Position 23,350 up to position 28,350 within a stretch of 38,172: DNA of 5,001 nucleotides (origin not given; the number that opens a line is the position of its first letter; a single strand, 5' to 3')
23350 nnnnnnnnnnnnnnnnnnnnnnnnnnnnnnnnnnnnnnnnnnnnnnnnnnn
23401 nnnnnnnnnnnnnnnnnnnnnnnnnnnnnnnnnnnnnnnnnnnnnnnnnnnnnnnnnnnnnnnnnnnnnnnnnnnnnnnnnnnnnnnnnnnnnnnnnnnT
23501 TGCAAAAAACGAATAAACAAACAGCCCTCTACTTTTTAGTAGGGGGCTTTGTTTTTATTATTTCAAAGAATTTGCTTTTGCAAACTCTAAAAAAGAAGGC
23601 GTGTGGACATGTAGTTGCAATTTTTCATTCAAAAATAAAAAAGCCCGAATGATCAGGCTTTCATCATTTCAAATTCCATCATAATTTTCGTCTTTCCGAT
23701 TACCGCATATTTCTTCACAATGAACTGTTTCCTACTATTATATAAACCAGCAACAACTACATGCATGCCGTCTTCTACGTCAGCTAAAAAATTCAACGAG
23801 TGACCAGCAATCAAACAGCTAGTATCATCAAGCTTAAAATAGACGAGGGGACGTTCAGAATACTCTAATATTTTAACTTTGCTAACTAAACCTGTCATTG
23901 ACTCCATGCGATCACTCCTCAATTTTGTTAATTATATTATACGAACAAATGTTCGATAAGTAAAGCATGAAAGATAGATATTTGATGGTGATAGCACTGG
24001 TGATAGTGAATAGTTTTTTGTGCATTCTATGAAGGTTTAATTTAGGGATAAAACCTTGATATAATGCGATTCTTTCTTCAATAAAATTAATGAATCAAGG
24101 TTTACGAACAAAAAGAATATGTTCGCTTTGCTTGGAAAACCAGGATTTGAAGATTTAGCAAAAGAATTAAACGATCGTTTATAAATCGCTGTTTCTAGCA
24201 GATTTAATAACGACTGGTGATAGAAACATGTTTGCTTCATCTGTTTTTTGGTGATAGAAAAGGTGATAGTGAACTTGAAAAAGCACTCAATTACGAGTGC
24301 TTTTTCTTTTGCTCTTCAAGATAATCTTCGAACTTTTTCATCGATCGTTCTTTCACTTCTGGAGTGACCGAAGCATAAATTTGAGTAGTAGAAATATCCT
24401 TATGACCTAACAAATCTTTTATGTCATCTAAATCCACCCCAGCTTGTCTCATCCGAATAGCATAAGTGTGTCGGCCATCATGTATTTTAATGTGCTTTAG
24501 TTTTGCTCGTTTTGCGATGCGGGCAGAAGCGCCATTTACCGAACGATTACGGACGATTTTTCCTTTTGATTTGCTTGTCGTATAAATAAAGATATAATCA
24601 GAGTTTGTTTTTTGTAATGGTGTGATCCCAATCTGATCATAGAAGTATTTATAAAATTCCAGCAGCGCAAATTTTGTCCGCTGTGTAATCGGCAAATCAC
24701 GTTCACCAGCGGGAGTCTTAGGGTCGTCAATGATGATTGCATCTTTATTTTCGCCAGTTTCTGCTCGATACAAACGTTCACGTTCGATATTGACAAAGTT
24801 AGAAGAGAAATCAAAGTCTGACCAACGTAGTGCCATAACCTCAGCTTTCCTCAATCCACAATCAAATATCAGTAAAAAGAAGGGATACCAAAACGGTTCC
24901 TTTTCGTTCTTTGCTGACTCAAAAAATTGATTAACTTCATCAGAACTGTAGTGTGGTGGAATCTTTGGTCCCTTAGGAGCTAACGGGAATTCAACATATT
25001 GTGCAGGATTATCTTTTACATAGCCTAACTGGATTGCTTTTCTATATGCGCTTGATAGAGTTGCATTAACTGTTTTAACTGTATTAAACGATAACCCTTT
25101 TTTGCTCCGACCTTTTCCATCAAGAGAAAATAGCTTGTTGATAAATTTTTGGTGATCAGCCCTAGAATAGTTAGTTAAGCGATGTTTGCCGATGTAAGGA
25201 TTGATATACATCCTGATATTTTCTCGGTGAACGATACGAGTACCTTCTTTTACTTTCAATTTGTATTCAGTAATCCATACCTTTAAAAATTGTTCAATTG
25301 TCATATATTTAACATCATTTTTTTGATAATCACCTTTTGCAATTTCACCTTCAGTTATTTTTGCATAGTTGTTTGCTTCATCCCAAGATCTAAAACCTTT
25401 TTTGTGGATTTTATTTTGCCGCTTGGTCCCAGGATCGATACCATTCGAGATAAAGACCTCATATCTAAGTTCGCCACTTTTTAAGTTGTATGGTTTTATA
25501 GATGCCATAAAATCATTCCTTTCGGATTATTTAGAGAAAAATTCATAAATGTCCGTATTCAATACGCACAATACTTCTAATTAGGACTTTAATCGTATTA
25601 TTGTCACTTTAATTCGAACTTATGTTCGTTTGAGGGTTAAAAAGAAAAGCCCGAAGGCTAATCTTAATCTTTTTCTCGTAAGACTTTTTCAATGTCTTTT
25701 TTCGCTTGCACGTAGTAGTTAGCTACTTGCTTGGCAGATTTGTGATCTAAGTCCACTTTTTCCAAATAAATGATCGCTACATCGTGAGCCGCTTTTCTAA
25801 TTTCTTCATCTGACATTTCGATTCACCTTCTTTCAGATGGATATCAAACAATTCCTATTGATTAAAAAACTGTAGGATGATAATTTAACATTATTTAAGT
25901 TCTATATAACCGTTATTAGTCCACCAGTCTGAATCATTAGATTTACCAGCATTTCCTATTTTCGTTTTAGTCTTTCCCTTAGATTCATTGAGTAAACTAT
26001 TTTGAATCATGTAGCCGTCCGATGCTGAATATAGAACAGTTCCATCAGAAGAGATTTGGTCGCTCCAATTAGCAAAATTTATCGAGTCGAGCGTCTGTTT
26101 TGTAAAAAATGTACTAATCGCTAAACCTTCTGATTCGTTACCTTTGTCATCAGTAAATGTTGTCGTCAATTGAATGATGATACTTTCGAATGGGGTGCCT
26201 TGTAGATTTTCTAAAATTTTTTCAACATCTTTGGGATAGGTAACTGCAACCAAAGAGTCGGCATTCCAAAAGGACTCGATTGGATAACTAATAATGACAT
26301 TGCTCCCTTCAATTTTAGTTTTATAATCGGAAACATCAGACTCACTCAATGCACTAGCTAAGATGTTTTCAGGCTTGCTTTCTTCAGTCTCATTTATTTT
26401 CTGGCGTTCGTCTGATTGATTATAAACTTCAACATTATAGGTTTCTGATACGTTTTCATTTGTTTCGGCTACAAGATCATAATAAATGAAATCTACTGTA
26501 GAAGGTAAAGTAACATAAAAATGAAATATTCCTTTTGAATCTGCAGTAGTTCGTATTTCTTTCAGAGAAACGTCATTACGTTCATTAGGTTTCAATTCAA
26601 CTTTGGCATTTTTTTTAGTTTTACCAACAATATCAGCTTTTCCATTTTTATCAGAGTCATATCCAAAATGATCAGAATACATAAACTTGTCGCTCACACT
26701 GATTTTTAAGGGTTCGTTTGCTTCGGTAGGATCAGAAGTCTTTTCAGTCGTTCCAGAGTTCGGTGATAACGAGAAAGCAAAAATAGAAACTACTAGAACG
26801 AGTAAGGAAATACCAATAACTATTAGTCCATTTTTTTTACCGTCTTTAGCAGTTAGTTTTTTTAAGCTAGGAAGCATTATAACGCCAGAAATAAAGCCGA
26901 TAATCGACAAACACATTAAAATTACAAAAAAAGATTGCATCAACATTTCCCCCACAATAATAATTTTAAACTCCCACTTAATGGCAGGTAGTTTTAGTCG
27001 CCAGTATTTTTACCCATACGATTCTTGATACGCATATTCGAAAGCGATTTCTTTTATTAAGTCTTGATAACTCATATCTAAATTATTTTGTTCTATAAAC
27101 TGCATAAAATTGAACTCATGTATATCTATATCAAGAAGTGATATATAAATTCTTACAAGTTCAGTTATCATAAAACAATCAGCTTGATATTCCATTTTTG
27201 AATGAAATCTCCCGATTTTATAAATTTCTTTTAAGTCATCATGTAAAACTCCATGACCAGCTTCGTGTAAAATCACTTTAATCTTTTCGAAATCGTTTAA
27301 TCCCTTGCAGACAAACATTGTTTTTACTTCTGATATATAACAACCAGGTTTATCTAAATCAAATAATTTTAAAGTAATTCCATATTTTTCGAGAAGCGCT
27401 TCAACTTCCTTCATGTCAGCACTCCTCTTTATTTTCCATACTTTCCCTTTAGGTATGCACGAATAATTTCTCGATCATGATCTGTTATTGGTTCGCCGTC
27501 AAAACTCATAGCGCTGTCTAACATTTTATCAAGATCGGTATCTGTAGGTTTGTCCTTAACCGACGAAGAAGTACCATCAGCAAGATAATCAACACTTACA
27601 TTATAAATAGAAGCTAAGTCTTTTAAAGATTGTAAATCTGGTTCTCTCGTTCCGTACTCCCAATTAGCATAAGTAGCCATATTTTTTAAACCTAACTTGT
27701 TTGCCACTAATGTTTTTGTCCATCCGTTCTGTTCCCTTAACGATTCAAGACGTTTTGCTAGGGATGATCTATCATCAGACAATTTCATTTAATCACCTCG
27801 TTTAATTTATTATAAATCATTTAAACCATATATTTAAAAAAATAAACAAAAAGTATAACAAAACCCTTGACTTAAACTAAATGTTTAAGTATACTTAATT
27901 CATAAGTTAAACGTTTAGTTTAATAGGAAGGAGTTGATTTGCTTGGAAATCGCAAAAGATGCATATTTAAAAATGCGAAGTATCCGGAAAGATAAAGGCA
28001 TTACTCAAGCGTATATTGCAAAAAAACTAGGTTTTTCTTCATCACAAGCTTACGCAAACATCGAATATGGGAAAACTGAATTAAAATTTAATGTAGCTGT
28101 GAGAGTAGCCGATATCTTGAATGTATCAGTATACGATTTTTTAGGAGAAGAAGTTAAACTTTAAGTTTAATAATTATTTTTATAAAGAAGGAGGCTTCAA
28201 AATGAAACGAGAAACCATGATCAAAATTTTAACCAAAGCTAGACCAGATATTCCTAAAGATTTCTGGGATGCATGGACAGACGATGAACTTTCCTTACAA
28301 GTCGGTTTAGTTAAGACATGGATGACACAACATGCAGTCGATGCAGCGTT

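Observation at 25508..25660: Second LexA box upstream of the integrase: possible direct SOS control of int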

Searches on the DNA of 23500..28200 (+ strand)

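Call 5: search_dna_similar(query=window:23500-28200:+, collection=phages, mode=near, max_rows=30)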
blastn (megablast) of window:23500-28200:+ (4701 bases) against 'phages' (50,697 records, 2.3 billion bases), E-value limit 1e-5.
No match.

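Call 64: search_rna_families(source=window, start=25400, end=25900, threshold=evalue, max_evalue=1)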
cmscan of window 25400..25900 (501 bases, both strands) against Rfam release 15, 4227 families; matches with E-value up to 1: 0.
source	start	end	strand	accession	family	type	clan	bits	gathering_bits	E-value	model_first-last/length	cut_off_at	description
